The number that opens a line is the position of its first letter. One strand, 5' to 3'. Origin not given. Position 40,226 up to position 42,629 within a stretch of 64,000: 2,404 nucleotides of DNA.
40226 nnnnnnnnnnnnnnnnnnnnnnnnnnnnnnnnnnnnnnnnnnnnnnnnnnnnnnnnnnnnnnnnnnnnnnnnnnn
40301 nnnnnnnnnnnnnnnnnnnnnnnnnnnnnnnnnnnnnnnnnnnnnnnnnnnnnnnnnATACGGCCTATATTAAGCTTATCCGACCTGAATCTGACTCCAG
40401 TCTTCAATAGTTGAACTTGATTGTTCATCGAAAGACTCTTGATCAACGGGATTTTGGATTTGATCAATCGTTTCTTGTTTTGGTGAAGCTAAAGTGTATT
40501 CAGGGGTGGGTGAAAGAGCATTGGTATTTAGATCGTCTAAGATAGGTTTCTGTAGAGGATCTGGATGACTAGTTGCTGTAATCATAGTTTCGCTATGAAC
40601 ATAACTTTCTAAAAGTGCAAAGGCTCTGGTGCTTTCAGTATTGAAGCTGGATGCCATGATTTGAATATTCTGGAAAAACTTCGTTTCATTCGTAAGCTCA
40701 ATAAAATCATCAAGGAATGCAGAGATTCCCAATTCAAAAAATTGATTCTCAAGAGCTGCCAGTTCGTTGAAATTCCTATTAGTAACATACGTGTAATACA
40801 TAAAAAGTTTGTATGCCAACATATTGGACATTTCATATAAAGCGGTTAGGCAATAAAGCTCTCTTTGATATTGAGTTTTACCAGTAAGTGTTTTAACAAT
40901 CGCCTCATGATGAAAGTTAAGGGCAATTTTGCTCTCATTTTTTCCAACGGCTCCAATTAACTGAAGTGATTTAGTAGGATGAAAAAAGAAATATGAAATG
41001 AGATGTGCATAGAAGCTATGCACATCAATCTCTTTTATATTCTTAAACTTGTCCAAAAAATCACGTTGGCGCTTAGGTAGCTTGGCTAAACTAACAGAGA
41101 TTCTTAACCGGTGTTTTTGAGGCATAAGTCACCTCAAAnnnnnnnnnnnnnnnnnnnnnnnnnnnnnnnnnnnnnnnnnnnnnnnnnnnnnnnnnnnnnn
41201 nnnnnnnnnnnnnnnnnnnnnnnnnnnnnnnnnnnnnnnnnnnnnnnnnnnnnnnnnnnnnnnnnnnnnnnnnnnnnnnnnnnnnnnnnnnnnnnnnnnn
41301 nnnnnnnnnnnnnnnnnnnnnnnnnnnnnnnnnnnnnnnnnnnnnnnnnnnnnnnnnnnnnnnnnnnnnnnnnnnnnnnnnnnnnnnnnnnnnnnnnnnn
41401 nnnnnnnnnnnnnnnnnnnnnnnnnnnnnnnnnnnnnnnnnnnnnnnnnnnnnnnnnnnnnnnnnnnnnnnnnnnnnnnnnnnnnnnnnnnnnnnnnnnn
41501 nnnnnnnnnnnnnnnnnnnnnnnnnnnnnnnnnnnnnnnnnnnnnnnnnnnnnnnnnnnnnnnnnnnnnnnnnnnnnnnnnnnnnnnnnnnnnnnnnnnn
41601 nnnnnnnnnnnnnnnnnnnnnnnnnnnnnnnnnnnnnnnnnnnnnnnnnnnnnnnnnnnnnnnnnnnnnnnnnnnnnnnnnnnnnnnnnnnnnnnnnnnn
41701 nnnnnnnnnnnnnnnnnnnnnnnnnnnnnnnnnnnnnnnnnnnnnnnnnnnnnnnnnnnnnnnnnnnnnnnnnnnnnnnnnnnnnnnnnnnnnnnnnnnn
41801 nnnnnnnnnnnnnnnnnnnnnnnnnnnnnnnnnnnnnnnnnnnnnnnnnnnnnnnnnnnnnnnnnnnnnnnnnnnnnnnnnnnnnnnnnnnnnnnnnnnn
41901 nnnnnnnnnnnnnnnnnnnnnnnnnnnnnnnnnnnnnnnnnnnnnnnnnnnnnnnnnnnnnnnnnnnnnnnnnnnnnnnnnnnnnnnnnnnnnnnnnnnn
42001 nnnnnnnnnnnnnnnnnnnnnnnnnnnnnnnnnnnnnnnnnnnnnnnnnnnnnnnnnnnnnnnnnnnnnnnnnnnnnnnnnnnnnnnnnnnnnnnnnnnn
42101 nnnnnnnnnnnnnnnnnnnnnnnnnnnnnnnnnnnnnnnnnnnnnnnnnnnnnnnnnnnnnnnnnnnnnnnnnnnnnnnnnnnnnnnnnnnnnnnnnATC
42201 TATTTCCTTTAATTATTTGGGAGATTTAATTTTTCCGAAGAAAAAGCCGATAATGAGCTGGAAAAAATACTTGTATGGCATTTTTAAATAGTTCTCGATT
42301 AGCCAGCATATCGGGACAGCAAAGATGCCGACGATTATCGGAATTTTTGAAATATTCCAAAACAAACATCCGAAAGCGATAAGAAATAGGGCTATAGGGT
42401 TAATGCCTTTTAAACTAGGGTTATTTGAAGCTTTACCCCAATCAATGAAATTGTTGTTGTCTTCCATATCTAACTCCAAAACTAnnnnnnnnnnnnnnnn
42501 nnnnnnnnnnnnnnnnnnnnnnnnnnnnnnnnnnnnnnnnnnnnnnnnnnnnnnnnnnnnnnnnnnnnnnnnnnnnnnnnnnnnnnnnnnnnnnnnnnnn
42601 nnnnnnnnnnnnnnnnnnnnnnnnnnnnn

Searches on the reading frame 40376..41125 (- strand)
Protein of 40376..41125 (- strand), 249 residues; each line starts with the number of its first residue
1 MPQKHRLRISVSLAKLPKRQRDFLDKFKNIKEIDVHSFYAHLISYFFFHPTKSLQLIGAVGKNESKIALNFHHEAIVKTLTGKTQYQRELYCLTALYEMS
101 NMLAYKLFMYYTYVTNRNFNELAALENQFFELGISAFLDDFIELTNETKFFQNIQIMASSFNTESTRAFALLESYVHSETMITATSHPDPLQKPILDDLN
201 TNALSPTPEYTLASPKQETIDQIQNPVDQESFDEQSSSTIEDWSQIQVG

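Call 3: search_protein_families(library=pfam, proteins=[window:40376-41125:-], max_evalue=0.01)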
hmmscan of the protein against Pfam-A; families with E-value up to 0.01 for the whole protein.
window:40376-41125:- (249 aa): 0 families

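Call 4: search_protein_families(library=ncbifam, proteins=[window:40376-41125:-], max_evalue=0.01)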
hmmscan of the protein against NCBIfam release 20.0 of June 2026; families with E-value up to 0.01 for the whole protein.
window:40376-41125:- (249 aa): 0 families

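Call 34: find_homologous_proteins(query=window:40376-41125:-, max_evalue=0.001)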
Query window:40376-41125:- (249 aa): 6 proteins with E <= 0.001 among 405 candidates.
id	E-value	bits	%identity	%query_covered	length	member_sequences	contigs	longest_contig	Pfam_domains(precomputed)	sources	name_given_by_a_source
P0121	4.8e-157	538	98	100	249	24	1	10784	-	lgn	-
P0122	7.9e-143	492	89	100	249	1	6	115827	-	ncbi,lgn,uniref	ncbi:hypothetical protein ACT4XR_20235 (plasmid) [Acinetobacter baumannii]|uniref:hypothetical prote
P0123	3.7e-136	470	85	100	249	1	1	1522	-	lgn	-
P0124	8.7e-79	282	56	100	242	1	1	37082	-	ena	-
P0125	1.0e-53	200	98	38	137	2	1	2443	-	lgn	-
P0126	2.4e-32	130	39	76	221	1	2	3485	-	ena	-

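Call 42: predict_structure(alignment_id=A2)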
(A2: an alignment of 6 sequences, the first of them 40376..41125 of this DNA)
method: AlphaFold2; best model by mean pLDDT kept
length: 249 residues; sequences in the alignment: 6
mean_pLDDT: 67.6   pTM: 0.61
mean pLDDT of the five models: 67.6, 62.5, 38.9, 38.0, 37.9
residues with pLDDT >= 90: 73; 70-90: 69; 50-70: 19; < 50: 88
segments of 3 or more residues with pLDDT < 50: 164-249
pLDDT, mean of each block of 10 residues (from residue 1): 78 91 92 90 85 56 79 89 90 91 91 89 89 88 91 87 49 38 34 30 30 30 30 34 38
secondary structure, 60 per line:
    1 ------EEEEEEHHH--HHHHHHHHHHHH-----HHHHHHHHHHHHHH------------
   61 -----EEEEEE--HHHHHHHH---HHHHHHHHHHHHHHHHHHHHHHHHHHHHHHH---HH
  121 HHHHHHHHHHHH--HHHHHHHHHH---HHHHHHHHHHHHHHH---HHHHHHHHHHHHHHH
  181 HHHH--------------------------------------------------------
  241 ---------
elements in order: E7-12 H18-29 H35-48 E66-71 H74-81 H85-115 H119-132 H135-144 H148-162 H166-184
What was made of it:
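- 40376..41125 (-): 249-aa candidate ParR-like adaptor: two beta-alpha-alpha (RHH-like) units, a helical region, a disordered tail (residues 164-249) and a conserved C-terminal peptide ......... AF2 topology E7-12/H18-29/H35-48 and E66-71/H74-81/H85-115 at pLDDT about 90, though only 2 of 5 models were confident (call 42).
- Adaptor: AF2 tandem beta-alpha-alpha units plus a disordered tail (call 42).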

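Call 46: fold_search(model_id=the predicted structure, library=pdb)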
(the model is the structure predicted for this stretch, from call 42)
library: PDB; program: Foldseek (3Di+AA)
matches with E <= 10: 47; with E <= 0.001: 0
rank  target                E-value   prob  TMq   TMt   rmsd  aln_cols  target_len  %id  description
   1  4lrv_N                6.2e-01  0.51  0.25  0.48   5.0       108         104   13  Crystal structure of DndE from Escherichia coli B7A involved in DNA phosphorothioation modification (released 2013-08-28)
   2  9f0x_E                6.6e-01  0.51  0.25  0.44   5.5       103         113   12  CryoEM structure of the F plasmid relaxosome in its pre-initiation state, derived from the ds-27_+143-R Locally-refine (released 2025-06-04)
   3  4lrv_C                7.7e-01  0.35  0.23  0.44   5.9       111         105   15  Crystal structure of DndE from Escherichia coli B7A involved in DNA phosphorothioation modification (released 2013-08-28)
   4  2efv                  8.1e-01  0.21  0.16  0.38  11.4       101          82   14  Crystal Structure of a Hypothetical Protein(MJ0366) from Methanocaldococcus jannaschii (released 2007-08-28)
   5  4lrv_F                1.0e+00  0.13  0.19  0.35   6.3       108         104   18  Crystal structure of DndE from Escherichia coli B7A involved in DNA phosphorothioation modification (released 2013-08-28)
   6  9f0z_E                1.1e+00  0.30  0.23  0.42   5.6       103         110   11  CryoEM structure of the F plasmid relaxosome with truncated TraI1-863 in its TE mode, derived from the ss-27_+8ds+9_+1 (released 2025-06-04)
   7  9f0y_E                1.1e+00  0.28  0.23  0.41   5.7       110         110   13  CryoEM structure of the F plasmid relaxosome with TraI in its TE mode, derived from the ss-27_+8ds+9_+143-R Locally-re (released 2025-06-04)
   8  9f0y_F                1.4e+00  0.25  0.24  0.40   5.8       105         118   12  CryoEM structure of the F plasmid relaxosome with TraI in its TE mode, derived from the ss-27_+8ds+9_+143-R Locally-re (released 2025-06-04)
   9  4lrv_E                1.7e+00  0.15  0.21  0.41   5.6       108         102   12  Crystal structure of DndE from Escherichia coli B7A involved in DNA phosphorothioation modification (released 2013-08-28)
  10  4ac8_D                1.7e+00  0.06  0.15  0.13  16.5       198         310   10  R2-like ligand binding Mn-Fe oxidase from M. tuberculosis with an organized C-terminal helix (released 2012-09-26)
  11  4ac8_B                1.7e+00  0.05  0.15  0.13  16.4       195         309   10  R2-like ligand binding Mn-Fe oxidase from M. tuberculosis with an organized C-terminal helix (released 2012-09-26)
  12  4lrv_G                1.8e+00  0.25  0.25  0.48   4.7       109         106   15  Crystal structure of DndE from Escherichia coli B7A involved in DNA phosphorothioation modification (released 2013-08-28)
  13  5tmc_F                1.8e+00  0.08  0.19  0.15  13.8       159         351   14  Re-refinement of Thermus thermopiles DNA-directed RNA polymerase structure (released 2016-11-23)
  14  3ugo_A                1.8e+00  0.07  0.19  0.23  14.5       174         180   13  Crystal structure of RNA-polymerase sigma subunit domain 2 complexed with -10 promoter element ssDNA oligo (TACAAT) (released 2011-12-07)
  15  4lrv_B                1.9e+00  0.23  0.25  0.46   4.9       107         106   14  Crystal structure of DndE from Escherichia coli B7A involved in DNA phosphorothioation modification (released 2013-08-28)
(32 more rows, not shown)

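Call 58: search_protein_families(library=pfam, proteins=[window:40376-41125:-], max_evalue=5)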
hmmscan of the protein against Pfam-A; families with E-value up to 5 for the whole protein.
window:40376-41125:- (249 aa): 0 families
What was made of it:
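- On ParMRC (type II partition system): However, there is no Pfam hit for the 249-aa protein (calls 3, 58).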

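Call 85: search_protein_representatives(alignment_id=A2)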
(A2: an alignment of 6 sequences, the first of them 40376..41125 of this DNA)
Query: 6 sequences, 249 profile positions. Proteins with E-value up to 0.001 (for the whole library): 7; up to 1e-10: 7; up to 1e-30: 4. The best 7 are listed.
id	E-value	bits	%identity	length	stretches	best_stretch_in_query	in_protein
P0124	4.2e-121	419.5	-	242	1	1-249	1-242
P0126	4.1e-89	314.7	-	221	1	1-249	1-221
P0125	2.3e-50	187.8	-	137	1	35-131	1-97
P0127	1.2e-38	149.4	-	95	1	35-111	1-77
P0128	7.9e-24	100.9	-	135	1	76-194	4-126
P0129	2.8e-16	76.2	-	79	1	1-76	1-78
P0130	4.2e-16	75.6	-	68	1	1-66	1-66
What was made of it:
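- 40376..41125 (-): There is no Pfam hit, and only 7 relatives among 1.84e9 representatives (calls 3, 85).
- Tried and rejected: Deep profile searches for the 249-aa family gave 6 and 7 hits (calls 34, 85), too few for a good alignment.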

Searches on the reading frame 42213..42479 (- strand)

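Call 3: search_protein_families(library=pfam, proteins=[window:42213-42479:-], max_evalue=0.01)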
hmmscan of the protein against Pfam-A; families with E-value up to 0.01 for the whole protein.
window:42213-42479:- (88 aa): 0 families

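Call 4: search_protein_families(library=ncbifam, proteins=[window:42213-42479:-], max_evalue=0.01)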
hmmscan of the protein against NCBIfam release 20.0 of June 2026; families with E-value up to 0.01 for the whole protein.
window:42213-42479:- (88 aa): 0 families

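Call 58: search_protein_families(library=pfam, proteins=[window:42213-42467:-], max_evalue=5)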
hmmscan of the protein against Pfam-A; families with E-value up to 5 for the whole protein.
window:42213-42467:- (84 aa): 0 families

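Call 78: search_protein_families(library=ncbifam, proteins=[window:42213-42467:-], max_evalue=10)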
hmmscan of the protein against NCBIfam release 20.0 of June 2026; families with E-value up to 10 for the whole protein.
window:42213-42467:- (84 aa): 3 families
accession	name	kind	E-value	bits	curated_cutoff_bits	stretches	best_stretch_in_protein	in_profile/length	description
NF038220.1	IcmT_TraK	equivalog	0.02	15.1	40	1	10-82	1-70/81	IcmT/TraK family protein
NF041949.1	THIVI_2564_fam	equivalog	0.046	13.8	33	2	27-44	6-24/51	Thivi_2564 family membrane protein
NF041079.1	CBASS_lipase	equivalog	0.2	10.8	200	1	3-26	166-189/317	CBASS cGAMP-activated phospholipase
